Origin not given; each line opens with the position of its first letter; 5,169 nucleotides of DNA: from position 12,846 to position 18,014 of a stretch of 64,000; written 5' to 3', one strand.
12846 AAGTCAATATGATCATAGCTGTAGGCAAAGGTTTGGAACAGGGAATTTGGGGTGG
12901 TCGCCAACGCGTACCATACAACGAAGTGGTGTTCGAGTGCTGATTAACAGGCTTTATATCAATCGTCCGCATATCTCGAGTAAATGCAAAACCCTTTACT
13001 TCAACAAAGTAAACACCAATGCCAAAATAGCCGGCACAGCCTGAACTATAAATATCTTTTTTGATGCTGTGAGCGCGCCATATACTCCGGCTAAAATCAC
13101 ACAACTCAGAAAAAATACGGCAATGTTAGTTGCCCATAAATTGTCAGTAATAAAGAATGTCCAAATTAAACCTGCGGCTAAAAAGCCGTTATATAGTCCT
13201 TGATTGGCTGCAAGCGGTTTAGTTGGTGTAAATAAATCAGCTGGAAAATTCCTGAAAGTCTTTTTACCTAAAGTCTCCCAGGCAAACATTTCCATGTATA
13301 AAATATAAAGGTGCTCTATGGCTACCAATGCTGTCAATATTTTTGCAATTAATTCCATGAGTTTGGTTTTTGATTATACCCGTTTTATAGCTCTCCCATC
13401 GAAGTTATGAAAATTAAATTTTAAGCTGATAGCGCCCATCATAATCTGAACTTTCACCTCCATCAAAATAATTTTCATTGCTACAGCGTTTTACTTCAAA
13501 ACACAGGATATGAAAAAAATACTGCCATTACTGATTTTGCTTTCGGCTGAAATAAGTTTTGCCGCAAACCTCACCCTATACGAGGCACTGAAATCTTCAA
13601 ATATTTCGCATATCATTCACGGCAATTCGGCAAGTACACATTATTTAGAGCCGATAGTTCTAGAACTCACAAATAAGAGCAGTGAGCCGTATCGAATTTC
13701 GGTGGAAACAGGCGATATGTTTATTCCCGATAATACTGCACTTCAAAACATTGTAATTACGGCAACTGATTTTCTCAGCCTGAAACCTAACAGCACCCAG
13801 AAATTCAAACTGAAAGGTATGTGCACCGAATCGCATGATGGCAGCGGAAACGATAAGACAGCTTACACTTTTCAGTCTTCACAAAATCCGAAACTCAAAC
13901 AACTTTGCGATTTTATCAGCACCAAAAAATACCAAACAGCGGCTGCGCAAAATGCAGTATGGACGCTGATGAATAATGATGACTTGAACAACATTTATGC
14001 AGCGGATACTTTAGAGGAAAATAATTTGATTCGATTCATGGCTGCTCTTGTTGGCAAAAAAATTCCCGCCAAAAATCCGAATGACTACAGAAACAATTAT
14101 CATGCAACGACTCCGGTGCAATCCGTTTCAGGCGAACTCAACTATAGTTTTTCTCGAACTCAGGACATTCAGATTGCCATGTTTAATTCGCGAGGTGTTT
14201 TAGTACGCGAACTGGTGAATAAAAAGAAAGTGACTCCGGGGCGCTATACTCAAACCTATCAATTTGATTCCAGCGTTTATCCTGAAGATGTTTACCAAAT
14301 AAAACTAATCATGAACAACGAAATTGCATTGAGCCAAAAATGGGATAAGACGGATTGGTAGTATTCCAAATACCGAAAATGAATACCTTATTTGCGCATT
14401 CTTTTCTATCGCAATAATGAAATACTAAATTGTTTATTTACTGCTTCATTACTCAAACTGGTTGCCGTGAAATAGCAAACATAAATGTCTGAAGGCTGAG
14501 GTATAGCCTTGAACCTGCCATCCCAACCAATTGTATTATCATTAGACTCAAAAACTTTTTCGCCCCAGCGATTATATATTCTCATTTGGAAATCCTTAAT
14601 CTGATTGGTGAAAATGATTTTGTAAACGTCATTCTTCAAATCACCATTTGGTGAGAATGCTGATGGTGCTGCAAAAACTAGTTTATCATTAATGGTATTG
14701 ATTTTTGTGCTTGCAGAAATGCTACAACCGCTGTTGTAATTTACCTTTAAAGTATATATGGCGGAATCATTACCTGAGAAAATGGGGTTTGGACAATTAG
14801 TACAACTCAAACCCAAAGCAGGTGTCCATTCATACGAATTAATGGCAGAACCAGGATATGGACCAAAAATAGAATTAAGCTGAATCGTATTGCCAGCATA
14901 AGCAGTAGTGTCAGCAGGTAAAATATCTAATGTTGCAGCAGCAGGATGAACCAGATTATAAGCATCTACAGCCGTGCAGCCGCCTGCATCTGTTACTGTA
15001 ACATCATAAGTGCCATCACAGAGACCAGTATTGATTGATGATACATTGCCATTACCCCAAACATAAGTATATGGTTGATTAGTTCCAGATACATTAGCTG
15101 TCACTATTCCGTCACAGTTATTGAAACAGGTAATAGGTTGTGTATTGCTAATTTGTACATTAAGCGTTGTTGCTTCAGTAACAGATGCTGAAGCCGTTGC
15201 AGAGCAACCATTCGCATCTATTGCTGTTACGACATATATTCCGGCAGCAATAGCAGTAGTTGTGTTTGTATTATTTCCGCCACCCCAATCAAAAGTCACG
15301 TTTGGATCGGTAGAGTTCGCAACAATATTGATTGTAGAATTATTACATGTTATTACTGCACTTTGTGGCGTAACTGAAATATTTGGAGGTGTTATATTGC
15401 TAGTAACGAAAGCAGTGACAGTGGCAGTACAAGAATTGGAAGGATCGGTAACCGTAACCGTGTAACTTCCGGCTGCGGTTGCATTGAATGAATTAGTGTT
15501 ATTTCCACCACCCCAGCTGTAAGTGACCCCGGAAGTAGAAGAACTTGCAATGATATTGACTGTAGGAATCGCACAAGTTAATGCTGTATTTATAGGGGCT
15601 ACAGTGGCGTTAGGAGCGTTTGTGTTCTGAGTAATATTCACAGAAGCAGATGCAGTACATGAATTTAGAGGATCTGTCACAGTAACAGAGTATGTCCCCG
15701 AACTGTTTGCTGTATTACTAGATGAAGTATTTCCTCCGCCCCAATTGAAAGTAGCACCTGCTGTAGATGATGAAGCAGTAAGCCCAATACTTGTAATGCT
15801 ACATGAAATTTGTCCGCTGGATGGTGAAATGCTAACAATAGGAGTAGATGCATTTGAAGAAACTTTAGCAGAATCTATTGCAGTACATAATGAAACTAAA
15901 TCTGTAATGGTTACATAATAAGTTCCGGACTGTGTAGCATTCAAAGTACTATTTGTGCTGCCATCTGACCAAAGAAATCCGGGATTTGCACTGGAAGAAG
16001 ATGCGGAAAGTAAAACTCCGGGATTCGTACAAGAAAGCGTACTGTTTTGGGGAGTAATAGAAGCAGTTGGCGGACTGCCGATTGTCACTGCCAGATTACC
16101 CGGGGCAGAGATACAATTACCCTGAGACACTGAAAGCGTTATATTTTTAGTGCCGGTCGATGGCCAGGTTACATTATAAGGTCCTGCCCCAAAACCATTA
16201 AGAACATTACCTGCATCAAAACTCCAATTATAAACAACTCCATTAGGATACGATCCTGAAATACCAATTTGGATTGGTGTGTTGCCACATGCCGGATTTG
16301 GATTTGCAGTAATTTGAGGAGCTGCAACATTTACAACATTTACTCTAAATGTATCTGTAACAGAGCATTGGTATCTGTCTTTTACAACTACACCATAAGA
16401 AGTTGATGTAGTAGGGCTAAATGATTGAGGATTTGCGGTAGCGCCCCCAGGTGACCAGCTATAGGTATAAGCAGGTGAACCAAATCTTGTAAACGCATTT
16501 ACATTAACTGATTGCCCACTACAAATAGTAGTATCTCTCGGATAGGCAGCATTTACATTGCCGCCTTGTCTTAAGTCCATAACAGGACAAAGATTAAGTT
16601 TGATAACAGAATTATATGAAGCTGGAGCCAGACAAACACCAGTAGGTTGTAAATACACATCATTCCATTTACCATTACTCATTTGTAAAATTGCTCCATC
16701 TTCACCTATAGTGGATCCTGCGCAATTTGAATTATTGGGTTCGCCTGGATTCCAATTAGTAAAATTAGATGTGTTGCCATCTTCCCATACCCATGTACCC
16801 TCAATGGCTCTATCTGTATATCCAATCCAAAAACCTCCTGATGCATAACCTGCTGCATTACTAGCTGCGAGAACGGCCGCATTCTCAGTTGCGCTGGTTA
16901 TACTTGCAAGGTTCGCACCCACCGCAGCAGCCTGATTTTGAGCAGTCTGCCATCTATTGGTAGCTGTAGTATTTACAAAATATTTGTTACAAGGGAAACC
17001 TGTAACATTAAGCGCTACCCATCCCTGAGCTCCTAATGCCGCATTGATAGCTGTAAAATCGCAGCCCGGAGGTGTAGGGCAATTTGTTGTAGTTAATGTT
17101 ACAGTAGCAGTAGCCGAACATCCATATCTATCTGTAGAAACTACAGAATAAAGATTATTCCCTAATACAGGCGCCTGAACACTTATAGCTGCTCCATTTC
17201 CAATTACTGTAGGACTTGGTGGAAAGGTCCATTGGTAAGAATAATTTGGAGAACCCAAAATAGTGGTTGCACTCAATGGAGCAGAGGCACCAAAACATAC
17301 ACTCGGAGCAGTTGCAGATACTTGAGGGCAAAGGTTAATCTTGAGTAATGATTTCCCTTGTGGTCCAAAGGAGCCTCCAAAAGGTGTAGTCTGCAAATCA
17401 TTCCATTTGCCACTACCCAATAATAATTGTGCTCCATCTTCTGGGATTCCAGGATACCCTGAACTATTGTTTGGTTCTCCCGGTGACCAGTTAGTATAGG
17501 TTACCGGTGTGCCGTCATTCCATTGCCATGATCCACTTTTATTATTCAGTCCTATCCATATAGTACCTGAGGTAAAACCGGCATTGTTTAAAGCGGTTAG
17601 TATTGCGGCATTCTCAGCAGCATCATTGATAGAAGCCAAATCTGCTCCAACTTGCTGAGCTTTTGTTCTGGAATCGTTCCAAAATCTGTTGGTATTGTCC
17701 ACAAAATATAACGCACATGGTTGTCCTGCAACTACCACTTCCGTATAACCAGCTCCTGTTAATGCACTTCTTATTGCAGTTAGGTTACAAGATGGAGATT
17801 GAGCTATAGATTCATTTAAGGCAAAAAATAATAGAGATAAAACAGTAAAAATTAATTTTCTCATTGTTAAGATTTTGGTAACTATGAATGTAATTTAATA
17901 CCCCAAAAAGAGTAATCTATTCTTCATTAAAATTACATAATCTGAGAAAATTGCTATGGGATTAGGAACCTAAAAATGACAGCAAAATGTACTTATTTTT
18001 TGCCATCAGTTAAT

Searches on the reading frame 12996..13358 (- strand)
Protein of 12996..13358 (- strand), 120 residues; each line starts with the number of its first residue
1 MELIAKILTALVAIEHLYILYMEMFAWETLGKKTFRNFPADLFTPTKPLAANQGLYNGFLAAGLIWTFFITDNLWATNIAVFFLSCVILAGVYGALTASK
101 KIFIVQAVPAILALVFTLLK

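Call 46: search_protein_families(library=pfam, proteins=[window:12996-13358:-], max_evalue=0.001)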
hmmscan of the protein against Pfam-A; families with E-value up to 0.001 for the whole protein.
window:12996-13358:- (120 aa): 1 family
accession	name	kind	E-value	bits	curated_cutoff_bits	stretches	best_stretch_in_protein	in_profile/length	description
PF06993.17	DUF1304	-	1.4e-40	138.2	26.9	1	10-117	1-109/110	Protein of unknown function (DUF1304)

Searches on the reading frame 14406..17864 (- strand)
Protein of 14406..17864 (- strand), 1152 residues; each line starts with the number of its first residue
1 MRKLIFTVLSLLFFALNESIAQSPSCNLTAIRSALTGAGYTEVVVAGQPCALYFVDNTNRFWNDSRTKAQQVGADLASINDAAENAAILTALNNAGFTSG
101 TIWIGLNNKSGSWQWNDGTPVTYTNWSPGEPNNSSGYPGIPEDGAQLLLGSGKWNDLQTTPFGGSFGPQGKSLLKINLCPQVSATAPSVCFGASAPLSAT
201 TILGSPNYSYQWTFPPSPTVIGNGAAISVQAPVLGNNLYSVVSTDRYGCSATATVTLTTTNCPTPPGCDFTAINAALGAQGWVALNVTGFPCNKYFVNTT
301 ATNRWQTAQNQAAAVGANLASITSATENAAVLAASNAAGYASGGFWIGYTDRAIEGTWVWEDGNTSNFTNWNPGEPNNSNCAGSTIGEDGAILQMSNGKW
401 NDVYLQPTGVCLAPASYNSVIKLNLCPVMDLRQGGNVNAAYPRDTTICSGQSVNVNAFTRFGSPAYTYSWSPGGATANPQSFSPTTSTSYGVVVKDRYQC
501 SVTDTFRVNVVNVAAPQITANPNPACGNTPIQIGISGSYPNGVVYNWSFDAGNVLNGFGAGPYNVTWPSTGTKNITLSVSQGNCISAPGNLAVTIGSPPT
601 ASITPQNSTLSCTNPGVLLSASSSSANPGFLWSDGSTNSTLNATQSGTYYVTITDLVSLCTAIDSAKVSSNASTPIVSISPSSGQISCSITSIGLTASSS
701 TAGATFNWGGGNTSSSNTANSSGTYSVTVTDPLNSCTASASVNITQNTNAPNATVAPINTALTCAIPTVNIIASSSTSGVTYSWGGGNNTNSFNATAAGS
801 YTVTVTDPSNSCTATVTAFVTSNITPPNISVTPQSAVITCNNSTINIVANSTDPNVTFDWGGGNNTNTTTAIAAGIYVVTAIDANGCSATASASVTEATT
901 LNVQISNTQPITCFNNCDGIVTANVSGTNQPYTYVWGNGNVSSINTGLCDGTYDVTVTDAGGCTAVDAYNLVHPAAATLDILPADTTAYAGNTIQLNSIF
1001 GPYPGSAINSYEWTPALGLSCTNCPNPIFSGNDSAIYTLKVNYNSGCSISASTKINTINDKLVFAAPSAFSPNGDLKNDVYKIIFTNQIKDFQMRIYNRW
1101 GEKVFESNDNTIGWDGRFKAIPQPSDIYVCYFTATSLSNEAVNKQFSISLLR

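Call 73: search_protein_families(library=pfam, proteins=[window:14406-17864:-], max_evalue=0.00001)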
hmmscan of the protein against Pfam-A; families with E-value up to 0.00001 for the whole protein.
window:14406-17864:- (1152 aa): 3 families
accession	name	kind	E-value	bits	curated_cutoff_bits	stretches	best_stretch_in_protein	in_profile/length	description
PF00059.27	Lectin_C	-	1.3e-23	84.2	22.6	2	303-403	3-95/107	Lectin C-type domain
PF13585.12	CHU_C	-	4e-14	52.9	27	1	1066-1134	3-72/86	CHU_C Type IX secretion signal domain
PF13573.12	SprB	-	4.7e-06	26.6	28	1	906-940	2-36/37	SprB repeat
